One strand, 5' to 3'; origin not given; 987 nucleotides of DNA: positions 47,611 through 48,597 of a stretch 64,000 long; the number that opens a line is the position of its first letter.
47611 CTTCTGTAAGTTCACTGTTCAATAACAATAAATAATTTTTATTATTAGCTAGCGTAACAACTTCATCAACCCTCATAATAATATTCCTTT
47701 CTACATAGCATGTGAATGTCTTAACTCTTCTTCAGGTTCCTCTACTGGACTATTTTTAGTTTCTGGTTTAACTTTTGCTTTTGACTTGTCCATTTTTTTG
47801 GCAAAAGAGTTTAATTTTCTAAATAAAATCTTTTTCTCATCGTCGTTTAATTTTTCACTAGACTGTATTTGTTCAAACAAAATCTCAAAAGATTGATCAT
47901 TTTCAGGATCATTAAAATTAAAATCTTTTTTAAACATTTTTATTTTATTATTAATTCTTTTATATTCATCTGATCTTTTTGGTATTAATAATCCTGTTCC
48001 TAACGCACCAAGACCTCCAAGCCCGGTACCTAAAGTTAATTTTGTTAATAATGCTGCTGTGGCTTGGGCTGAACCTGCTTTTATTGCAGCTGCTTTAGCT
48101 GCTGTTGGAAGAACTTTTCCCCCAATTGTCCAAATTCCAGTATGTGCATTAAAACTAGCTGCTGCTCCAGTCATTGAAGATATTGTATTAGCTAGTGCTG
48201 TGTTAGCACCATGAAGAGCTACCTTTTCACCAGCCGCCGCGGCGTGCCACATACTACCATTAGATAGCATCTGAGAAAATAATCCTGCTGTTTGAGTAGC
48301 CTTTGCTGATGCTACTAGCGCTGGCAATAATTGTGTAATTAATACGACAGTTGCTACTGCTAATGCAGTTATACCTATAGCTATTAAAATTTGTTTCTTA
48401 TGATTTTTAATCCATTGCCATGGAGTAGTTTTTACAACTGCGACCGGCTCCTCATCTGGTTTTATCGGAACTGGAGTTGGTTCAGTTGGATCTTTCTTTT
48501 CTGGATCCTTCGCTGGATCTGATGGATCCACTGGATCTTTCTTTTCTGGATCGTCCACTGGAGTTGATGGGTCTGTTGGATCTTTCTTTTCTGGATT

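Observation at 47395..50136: Self-contained four-gene cassette of unknown proteins between pcrA and nfo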

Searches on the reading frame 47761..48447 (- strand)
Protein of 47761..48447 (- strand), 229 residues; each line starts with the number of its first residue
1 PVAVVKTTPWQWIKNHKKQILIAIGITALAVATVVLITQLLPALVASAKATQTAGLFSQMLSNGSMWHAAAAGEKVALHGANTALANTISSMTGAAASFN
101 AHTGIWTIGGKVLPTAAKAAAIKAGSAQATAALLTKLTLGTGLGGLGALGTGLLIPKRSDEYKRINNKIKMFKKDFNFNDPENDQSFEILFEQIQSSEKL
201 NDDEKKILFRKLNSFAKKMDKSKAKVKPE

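Call 27: find_homologous_proteins(query=A2, max_evalue=0.01)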
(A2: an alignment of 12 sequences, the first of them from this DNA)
Query A2 (12 sequences) (229 aa, profile of the alignment): 1 proteins with E <= 0.01 among 8000 candidates.
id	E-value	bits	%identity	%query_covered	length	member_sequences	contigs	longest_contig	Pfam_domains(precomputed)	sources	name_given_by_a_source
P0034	1.2e-68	249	43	96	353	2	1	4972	PF07564.18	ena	-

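Call 28: search_solved_structures(query=A2, max_evalue=10)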
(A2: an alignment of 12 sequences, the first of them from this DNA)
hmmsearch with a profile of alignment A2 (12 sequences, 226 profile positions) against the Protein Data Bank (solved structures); distinct sequences matched with E-value up to 10: 10.
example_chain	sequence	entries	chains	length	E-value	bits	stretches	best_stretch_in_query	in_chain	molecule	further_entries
6vrb_C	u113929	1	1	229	0.23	14.6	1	155-209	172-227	AcrVIA1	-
2bdd_A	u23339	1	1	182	0.28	14.3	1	147-203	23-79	ACP-synthase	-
5j7o_A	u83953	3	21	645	0.3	14.2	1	53-129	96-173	major capsid protein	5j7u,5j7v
2qg8_A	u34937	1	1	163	0.39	13.8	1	148-203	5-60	Acyl Carrier Protein Synthase PY06285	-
8pv1_Ce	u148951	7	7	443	0.61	13.2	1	116-214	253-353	Ribosome biogenesis protein NOP53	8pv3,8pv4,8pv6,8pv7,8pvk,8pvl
28lk_A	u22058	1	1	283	0.73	12.9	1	115-218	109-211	complement-inhibiting protein ChiB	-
6w6l_6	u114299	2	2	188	0.9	12.6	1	141-216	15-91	Calcium load-activated calcium channel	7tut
6roc_A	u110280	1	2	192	3.3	10.8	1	164-224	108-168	Putative surface protein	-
5l9w_b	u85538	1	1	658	3.5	10.7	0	105-153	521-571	Acetophenone carboxylase alpha subunit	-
6qo1_A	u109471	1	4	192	5.4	10.1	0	164-224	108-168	Putative surface protein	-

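Call 40: search_protein_representatives(alignment_id=A2)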
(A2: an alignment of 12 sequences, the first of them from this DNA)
Query: 12 sequences, 226 profile positions. Proteins with E-value up to 0.001 (for the whole library): 165; up to 1e-10: 96; up to 1e-30: 75. The best 150 are listed.
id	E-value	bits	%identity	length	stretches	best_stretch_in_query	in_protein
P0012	9.1e-95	333.2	-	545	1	2-223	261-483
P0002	4.0e-93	327.8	-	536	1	1-224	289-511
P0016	9.7e-92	323.3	-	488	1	2-223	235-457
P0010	2.3e-90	318.9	-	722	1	2-223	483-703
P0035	1.0e-89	316.7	-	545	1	1-223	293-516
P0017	1.1e-87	310.1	-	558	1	2-224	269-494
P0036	1.1e-87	310.0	-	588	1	1-223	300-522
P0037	3.2e-87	308.5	-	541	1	2-224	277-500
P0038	8.7e-86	303.8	-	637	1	3-225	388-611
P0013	1.8e-84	299.5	-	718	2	1-225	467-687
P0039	2.2e-84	299.3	-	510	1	2-223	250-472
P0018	1.5e-82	293.3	-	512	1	2-223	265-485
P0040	1.8e-78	279.9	-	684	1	2-222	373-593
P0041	5.8e-78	278.3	-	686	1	2-225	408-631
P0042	1.3e-77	277.1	-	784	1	3-223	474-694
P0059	4.1e-63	229.7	-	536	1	2-222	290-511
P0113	7.3e-16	75.1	-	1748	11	84-135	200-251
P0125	3.2e-10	56.7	-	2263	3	51-130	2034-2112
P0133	4.7e-08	49.6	-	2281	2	55-116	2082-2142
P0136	4.2e-07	46.5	-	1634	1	50-109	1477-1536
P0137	5.2e-07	46.2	-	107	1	53-110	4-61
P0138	5.8e-07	46.0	-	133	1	53-111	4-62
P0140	7.9e-07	45.6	-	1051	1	46-107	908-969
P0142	1.3e-06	44.8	-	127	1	53-111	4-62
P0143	1.4e-06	44.7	-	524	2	53-111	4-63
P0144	2.2e-06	44.1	-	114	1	55-108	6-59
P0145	2.3e-06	44.0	-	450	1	53-123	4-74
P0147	2.6e-06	43.9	-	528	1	53-112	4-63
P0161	3.0e-05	40.4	-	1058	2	45-108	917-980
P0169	1.4e-04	38.2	-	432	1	52-115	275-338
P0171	1.5e-04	38.1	-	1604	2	49-107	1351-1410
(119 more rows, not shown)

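Call 41: search_protein_families(library=pfam, proteins=[P0137, P0138, P0142, P0144, P0143, P0147, P0145, P0125, P0133, P0113], max_evalue=0.01)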
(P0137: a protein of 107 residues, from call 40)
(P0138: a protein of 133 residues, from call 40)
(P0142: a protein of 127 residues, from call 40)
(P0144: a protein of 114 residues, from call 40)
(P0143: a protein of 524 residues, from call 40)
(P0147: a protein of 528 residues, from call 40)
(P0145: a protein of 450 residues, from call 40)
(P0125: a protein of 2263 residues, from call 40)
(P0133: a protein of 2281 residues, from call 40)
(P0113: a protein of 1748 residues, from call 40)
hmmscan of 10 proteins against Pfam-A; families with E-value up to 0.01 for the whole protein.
P0137 (107 aa): 0 families

P0138 (133 aa): 1 family
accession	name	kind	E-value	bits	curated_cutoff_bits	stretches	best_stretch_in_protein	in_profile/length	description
PF02183.23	HALZ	-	0.0048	17.5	28.1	1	23-44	18-39/43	Homeobox associated leucine zipper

P0142 (127 aa): 0 families

P0144 (114 aa): 0 families

P0143 (524 aa): 2 families
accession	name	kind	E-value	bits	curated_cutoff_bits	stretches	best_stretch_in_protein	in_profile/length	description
PF01471.23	PG_binding_1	-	0.0048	17.5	23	0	412-439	25-52/57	Putative peptidoglycan binding domain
PF19908.4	DUF6381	-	0.0052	17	26.6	0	21-49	28-56/62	Family of unknown function (DUF6381)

P0147 (528 aa): 0 families

P0145 (450 aa): 0 families

P0125 (2263 aa): 1 family
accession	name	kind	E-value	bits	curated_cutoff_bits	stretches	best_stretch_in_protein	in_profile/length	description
PF19962.4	EAD9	-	0.0001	22.5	25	1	685-738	5-58/62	Effector-associated domain 9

P0133 (2281 aa): 0 families

P0113 (1748 aa): 10 families
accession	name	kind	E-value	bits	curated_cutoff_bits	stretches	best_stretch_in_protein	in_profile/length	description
PF19077.6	Big_13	-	3.4e-198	644.4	27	11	1130-1222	5-100/102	Bacterial Ig-like domain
PF17936.7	Big_6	-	1.4e-75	250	27.6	11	186-251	11-77/83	Bacterial Ig domain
PF16640.11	Big_3_5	-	6e-17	62.4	35.5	0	1147-1222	15-87/88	Bacterial Ig-like domain (group 3)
PF02494.22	HYR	-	1.4e-16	61.1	21.7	0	1193-1221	54-80/81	HYR domain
PF18862.6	ApeA_NTD1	-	1.9e-15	57.5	25.5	0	176-236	32-93/271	ApeA N-terminal domain 1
PF13750.12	Big_3_3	-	4.4e-09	36.6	27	0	119-161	10-52/157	Bacterial Ig-like domain (group 3)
PF00801.26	PKD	-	1.5e-08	35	23.5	1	1491-1523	48-80/80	PKD domain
PF18911.6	PKD_4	-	6.7e-08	32.9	27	1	1433-1523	1-83/85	PKD domain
PF23804.1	DUF7179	-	6.9e-07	29.7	27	0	1163-1181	39-57/90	Family of unknown function (DUF7179)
PF03771.21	SPDY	-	0.0094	16.4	25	0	1711-1734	29-52/61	Domain of unknown function (DUF317)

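Call 46: search_dna_similar(query=P0147, collection=phages, mode=protein, max_evalue=0.001, max_rows=15)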
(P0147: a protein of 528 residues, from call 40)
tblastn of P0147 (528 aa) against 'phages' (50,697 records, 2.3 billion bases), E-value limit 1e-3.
No match.

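Call 47: search_protein_families(library=phrogs, proteins=[P0136, P0140, P0161, P0171, P0143, P0147, P0145, P0169], max_evalue=0.001)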
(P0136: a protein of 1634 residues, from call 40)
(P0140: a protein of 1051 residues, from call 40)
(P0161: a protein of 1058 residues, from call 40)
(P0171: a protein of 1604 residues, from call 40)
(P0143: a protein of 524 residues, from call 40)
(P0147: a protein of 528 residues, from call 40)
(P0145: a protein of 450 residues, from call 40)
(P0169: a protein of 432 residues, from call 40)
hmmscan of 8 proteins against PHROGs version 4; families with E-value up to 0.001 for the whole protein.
P0136 (1634 aa): 14 families
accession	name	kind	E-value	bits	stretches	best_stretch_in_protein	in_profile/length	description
phrog_4211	-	tail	2.7e-72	244.6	1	3-453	656-1133/2625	tail length tape measure protein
phrog_14917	-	tail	1.1e-40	140.1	1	2-810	379-1152/2249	tail length tape measure protein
phrog_28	-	tail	5.6e-20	72.6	1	21-355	318-670/1228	tail length tape measure protein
phrog_1533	-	tail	6.9e-18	64.6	1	45-524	337-844/1688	tail length tape measure protein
phrog_4704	-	tail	2.3e-14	54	1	39-309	297-568/625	tail length tape measure protein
phrog_669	-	lysis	1.9e-13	49.7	1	91-250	7-159/1946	endolysin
phrog_1272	-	tail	2.2e-10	39.9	1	12-360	316-677/1606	tail length tape measure protein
phrog_5493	-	tail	3.3e-10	39.9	1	41-226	150-328/1102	tail length tape measure protein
phrog_991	-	tail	4.8e-08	32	1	36-405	375-703/1966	tail length tape measure protein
phrog_167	-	tail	6.5e-08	31.8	1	5-352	331-706/1555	tail length tape measure protein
phrog_12506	-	tail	9.9e-08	32.7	1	106-214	79-188/218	tail length tape measure protein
phrog_5448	-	tail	1.1e-05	23.5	1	56-254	396-591/3103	tail length tape measure protein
phrog_5218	-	unknown function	3.5e-05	23.1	1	32-449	302-749/1599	-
phrog_3824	-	unknown function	0.00023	21.2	1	118-184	113-180/750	-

P0140 (1051 aa): 25 families
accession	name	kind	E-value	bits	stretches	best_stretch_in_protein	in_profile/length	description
phrog_1533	-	tail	1.2e-74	252.8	3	617-937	1349-1641/1688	tail length tape measure protein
phrog_9959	-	tail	9.3e-52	176.9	1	162-336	78-252/1708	tail length tape measure protein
phrog_1686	-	tail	1.1e-34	120.6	1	150-370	123-342/1224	tail length tape measure protein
phrog_991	-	tail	2.6e-31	109.2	1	5-731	129-948/1966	tail length tape measure protein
phrog_12798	-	tail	1.1e-29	104.3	1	113-1014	16-937/1031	tail length tape measure protein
phrog_1272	-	tail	7.9e-27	94.5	2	318-708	530-943/1606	tail length tape measure protein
phrog_1293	-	tail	2.3e-22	79.7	2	332-727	471-857/1424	tail length tape measure protein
phrog_58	-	tail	2.5e-19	70.2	1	8-1005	180-1215/1544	tail length tape measure protein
phrog_167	-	tail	4e-17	62.3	2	232-708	445-891/1555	tail length tape measure protein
phrog_28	-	tail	4.6e-15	56.3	1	41-946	133-1051/1228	tail length tape measure protein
phrog_5218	-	unknown function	5.9e-14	52.2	1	293-755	506-918/1599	-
phrog_8462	-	tail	6.3e-13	49.3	1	127-670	37-531/672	tail length tape measure protein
phrog_4704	-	tail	1.7e-10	41.2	1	90-219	151-280/625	tail length tape measure protein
phrog_16692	-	unknown function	1.2e-09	38.2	1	104-235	134-260/1107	-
phrog_1535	-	tail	1.5e-09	37.6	1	300-643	721-1035/1152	tail length tape measure protein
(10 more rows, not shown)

P0161 (1058 aa): 19 families
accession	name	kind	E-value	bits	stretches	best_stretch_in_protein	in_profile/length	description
phrog_1533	-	tail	1.7e-62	212.5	2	13-603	203-725/1688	tail length tape measure protein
phrog_991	-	tail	2e-60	205.7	1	14-594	235-797/1966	tail length tape measure protein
phrog_1272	-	tail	6.9e-43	147.7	1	21-943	219-1027/1606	tail length tape measure protein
phrog_28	-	tail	9.5e-43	148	1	14-921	235-943/1228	tail length tape measure protein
phrog_4704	-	tail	2.2e-31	110.2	1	12-417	169-565/625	tail length tape measure protein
phrog_23013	-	tail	3.5e-30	105.5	1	18-441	92-508/1379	tail length tape measure protein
phrog_1293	-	tail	6.7e-27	94.8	1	12-431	129-558/1424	tail length tape measure protein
phrog_36688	-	tail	1e-20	73.9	1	16-461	29-484/1600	tail length tape measure protein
phrog_167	-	tail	8e-15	54.6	1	16-574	245-705/1555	tail length tape measure protein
phrog_28775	-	tail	5.3e-12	45.5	1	59-328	55-324/1303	tail length tape measure protein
phrog_8462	-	tail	4.9e-11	43.1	1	123-631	14-489/672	tail length tape measure protein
phrog_14441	-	tail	1.3e-10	42.4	1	14-224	27-239/241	tail length tape measure protein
phrog_5448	-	tail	2.3e-10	39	1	176-557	414-749/3103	tail length tape measure protein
phrog_4200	-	tail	3.4e-09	36.8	1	392-591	190-345/732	tail length tape measure protein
phrog_5690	-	unknown function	1.2e-06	28.5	1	395-503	563-651/907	-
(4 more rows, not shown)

P0171 (1604 aa): 2 families
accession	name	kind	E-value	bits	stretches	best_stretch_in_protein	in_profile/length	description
phrog_4211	-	tail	1e-18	66.9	2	55-414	948-1278/2625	tail length tape measure protein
phrog_10871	-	tail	3.4e-10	39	1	11-253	225-460/2054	tail length tape measure protein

P0143 (524 aa): 1 family
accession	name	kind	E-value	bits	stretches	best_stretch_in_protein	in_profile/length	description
phrog_23582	-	unknown function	0.00021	21.4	1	385-443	225-283/565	-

P0147 (528 aa): 0 families

P0145 (450 aa): 0 families

P0169 (432 aa): 0 families

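Call 64: find_encoding_contigs(protein=P0059, flank=6000, max_places=2)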
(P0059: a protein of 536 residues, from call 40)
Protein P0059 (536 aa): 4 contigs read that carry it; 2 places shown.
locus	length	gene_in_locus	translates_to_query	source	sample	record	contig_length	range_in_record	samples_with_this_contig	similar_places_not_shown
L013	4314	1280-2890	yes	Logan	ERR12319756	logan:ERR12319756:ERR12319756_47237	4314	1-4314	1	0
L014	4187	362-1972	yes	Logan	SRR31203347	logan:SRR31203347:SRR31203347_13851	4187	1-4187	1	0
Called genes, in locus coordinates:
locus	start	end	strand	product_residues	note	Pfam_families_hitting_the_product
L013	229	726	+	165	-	PF00466:Ribosomal_L10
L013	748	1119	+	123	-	PF16320:Ribosomal_L12_N, PF00542:Ribosomal_L12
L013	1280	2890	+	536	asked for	PF00226:DnaJ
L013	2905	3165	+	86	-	-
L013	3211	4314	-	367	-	?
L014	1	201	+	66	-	?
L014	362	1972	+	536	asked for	PF00226:DnaJ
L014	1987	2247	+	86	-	-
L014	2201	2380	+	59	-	-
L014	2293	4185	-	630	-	?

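Call 73: find_related_loci(query=A2, collection=viral_contigs, flank=8000)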
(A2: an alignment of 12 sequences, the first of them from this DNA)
Query A2 (229 aa) in viral_contigs; peptide patterns used: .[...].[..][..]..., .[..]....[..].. (x = any residue, [..] = any of these).
47 stretches matched a pattern, but none encodes a relative of the query by tblastn (E <= 1e-3).

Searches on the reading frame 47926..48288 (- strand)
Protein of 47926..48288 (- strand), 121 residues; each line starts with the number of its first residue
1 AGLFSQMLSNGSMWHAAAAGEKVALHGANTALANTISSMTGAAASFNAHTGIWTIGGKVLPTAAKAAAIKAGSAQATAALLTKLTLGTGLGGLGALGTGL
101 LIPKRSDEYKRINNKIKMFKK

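Call 45: search_dna_similar(query=window:47926-48288:-, collection=phages, mode=protein, max_evalue=1, max_rows=15)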
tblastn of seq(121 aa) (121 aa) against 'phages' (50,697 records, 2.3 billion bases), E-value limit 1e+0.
No match.

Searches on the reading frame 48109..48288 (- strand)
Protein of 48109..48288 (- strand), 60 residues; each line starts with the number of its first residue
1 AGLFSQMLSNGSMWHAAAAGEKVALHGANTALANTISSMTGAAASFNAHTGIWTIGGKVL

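Call 95: search_solved_structures(query=A11, max_evalue=10, show_alignments=2)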
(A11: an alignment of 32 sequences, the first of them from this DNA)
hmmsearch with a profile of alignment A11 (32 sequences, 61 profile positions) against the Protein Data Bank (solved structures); distinct sequences matched with E-value up to 10: 16.
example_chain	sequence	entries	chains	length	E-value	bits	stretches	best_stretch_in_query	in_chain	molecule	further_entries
5vr2_A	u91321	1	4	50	0.011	19.3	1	17-41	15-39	Myocilin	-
7c7z_A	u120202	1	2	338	0.15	15.7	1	5-50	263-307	Flagellar hook-associated protein 3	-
4bwd_A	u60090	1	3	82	0.17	15.5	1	17-50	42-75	SHORT COILED-COIL PROTEIN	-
5yti_A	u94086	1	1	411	0.25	15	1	5-50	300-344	Flagellar hook associated protein type 3 FlgL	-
9i1w_Ll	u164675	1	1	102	1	13.1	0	27-57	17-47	Ribosomal protein eL39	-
3wkn_E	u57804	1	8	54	1.1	13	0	42-58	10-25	AFFinger p17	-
2zxx_A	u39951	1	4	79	1.1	13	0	5-40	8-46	Geminin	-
4d3l_A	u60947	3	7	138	2.1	12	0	28-59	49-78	CARBOHYDRATE BINDING MODULE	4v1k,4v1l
7a4y_D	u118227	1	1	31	2.2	12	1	21-40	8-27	Coiled-coil P6 peptide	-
6xor_A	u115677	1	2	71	3.3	11.4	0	25-40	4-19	Protein swallow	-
6mi4_A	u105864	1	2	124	3.4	11.4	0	22-40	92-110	NF-kB ESSENTIAL MODULATOR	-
6mi3_A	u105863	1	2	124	4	11.2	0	22-40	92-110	NF-kB ESSENTIAL MODULATOR,NF-kappa-B essential modulator,NF-kB ESSENTIAL MODULATOR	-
3oja_B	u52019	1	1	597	4.2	11.1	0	17-44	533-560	Anopheles Plasmodium-responsive Leucine-rich repeat protein 1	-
4bry_A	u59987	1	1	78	6.5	10.5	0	12-39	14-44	GEMININ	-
5c9n_A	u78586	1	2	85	7.5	10.3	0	20-40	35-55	Geminin coiled-coil domain-containing protein 1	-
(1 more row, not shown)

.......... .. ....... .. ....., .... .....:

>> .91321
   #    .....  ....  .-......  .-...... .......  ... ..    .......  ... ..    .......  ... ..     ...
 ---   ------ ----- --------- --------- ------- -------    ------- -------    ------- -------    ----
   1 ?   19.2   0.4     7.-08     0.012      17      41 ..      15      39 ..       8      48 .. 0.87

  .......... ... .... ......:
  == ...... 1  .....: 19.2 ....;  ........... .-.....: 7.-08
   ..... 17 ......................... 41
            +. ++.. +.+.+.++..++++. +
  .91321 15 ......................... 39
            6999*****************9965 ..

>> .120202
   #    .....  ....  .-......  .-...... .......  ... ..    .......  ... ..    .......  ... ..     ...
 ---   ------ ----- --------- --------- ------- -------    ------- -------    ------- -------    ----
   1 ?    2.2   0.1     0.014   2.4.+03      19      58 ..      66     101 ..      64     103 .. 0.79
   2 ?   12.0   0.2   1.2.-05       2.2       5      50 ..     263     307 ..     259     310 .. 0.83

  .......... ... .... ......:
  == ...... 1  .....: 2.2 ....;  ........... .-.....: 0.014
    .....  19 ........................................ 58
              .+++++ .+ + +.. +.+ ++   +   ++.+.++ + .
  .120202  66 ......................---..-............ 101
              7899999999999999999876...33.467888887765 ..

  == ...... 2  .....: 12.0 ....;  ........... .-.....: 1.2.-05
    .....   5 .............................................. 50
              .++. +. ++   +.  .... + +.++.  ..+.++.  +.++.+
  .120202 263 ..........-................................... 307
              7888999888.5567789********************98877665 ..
